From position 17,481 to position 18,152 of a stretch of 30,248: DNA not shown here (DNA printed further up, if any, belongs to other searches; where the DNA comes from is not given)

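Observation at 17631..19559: Two-gene cargo in the immA-int slot: unknown-domain + DEDDh exonuclease + BRCT fusion, coupled to a zinc-ribbon membrane protein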

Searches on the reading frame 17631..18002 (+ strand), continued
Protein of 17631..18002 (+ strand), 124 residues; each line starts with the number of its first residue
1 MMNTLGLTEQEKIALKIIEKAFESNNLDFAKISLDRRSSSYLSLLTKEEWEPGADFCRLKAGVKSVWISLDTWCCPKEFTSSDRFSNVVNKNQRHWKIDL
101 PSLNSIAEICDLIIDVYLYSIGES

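Call 67: search_protein_families(library=pfam, proteins=[L029:5914-7242:+, L025:1457-2839:+, L011:6398-6850:+], max_evalue=0.05)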
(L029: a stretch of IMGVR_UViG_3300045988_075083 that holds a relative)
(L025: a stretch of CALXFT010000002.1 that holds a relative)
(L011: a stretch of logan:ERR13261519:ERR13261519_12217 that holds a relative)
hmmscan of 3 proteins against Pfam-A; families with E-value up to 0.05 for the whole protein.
L029:5914-7242:+ (443 aa): 7 families
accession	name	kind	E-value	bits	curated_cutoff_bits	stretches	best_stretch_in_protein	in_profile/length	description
PF05154.21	TM2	-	2.7e-19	69.5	27.9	1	384-432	2-51/51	TM2 domain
PF08797.16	HIRAN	-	1.5e-09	38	24.7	1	206-258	21-74/96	HIRAN domain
PF13240.11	Zn_Ribbon_1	-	5.1e-05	23.4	25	1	332-353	1-22/23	zinc-ribbon domain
PF12773.13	DZR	-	0.0015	19.1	27.3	1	330-352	12-32/45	Double zinc ribbon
PF13248.11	Zn_ribbon_3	-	0.0055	16.6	27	1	333-351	5-23/26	zinc-ribbon domain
PF17032.10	Zn_ribbon_15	-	0.014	16.6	28.9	1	329-351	51-73/73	zinc-ribbon family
PF24463.1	DUF7577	-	0.019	15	28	1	330-353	2-25/27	Domain of unknown function (DUF7577)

L025:1457-2839:+ (461 aa): 11 families
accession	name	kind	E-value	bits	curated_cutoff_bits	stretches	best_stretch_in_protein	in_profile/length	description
PF00929.31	RNase_T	-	9.4e-39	134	24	1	164-320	1-163/164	Exonuclease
PF13240.11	Zn_Ribbon_1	-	2.7e-08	33.8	25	1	2-23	1-22/23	zinc-ribbon domain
PF21762.3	DEDDh_C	-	2.9e-06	28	27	1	245-321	109-185/188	DNA polymerase III subunit epsilon-like, C-terminal domain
PF13248.11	Zn_ribbon_3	-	4.4e-05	23.2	27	1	2-23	4-25/26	zinc-ribbon domain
PF01612.26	DNA_pol_A_exo1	-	0.00086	19.6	23.6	1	245-300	78-127/173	3'-5' exonuclease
PF12773.13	DZR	-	0.001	19.6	27.3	1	3-23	1-21/45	Double zinc ribbon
PF13482.12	RNase_H_2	-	0.0011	19.4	22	1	165-321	2-131/165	RNase_H superfamily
PF04857.26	CAF1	-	0.0026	17.5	24.2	0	242-335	205-287/320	CAF1 family ribonuclease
PF16473.11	Rv2179c-like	-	0.0046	17.1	27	1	164-324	3-176/177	3'-5' exoribonuclease Rv2179c-like domain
PF13920.12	zf-C3HC4_3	-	0.042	14.1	27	0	2-23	25-45/49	Zinc finger, C3HC4 type (RING finger)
PF18136.6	DNApol_Exo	-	0.042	13.4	26.7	0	243-282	132-168/282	DNA mitochondrial polymerase exonuclease domain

L011:6398-6850:+ (151 aa): 0 families

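Call 88: search_dna_similar(query=window:17631-18002:+, collection=phages, mode=protein, max_evalue=0.01, max_rows=20)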
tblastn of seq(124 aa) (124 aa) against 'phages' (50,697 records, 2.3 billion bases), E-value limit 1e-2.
No match.

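Call 96: search_protein_families(library=padloc, proteins=[L029:5914-7242:+, L025:1457-2839:+, L011:6001-6351:+, L011:6398-6850:+], max_evalue=0.001)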
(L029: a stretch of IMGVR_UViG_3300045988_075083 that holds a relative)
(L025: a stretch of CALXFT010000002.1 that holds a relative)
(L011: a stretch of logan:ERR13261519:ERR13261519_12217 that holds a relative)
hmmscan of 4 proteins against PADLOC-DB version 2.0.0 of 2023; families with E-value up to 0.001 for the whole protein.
L029:5914-7242:+ (443 aa): 3 families
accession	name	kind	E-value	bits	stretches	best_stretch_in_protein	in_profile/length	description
PDLC04352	PDC-M03B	-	6.2e-06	23.9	1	170-259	116-209/250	-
PDLC04347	PDC-M03B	-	8.6e-06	23.5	1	208-259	152-205/245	-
PDLC04349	PDC-M03B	-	3.8e-05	21.4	1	207-254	156-205/232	-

L025:1457-2839:+ (461 aa): 4 families
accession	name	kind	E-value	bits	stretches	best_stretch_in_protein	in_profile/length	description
PDLC01247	DEDDh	-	4.5e-41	138.8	1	164-322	1-139/139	"CAS-I,CAS-II,CAS-III,CAS-IV,CAS-V,CAS-VI; associated"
PDLC05028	PDC-S48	-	6.1e-31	105.5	1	152-344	9-200/512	-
PDLC05027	PDC-S48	-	6.2e-31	105.9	1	161-344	4-186/411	-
PDLC00753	Effector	-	0.00021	19.1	1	159-331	4-183/184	Exonuclease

L011:6001-6351:+ (117 aa): 0 families

L011:6398-6850:+ (151 aa): 0 families
